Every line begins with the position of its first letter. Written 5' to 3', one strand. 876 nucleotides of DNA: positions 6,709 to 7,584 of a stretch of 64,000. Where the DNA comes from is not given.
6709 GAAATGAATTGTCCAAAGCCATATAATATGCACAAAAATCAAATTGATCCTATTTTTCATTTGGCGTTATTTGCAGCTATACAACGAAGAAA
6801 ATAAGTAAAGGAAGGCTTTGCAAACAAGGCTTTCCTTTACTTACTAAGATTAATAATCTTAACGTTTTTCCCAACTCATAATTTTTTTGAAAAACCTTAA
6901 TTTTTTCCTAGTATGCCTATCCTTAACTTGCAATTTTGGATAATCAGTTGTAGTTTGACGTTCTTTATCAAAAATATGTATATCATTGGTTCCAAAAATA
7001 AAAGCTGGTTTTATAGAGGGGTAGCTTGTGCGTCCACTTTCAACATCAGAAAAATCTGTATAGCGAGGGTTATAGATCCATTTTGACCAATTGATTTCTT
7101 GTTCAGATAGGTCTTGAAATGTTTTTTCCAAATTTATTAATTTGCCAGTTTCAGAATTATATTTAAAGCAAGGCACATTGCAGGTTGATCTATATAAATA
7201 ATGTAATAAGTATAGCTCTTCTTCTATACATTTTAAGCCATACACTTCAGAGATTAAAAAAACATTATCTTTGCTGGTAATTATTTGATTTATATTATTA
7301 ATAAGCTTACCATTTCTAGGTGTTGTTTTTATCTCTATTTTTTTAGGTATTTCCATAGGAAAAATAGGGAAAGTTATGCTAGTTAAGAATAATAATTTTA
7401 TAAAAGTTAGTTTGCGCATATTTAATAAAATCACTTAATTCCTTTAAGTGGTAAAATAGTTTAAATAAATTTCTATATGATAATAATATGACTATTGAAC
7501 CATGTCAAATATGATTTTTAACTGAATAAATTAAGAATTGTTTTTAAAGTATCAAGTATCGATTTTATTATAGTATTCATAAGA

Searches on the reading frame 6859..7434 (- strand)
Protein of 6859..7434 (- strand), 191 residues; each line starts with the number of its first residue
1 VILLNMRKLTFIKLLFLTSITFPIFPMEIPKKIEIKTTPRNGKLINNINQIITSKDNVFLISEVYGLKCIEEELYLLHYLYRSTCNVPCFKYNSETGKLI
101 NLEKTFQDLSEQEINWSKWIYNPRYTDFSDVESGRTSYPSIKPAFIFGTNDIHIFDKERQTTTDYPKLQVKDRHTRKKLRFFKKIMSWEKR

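Call 11: search_protein_families(library=pfam, proteins=[window:6859-7434:-])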
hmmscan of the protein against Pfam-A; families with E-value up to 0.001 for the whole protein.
window:6859-7434:- (191 aa): 0 families

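Call 48: find_homologous_proteins(query=window:6859-7419:-, max_evalue=0.001)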
Query window:6859-7419:- (186 aa): 1 proteins with E <= 0.001 among 51 candidates.
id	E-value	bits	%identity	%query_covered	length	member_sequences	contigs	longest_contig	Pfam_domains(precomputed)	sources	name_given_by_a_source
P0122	3.5e-121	420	100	100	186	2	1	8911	-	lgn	-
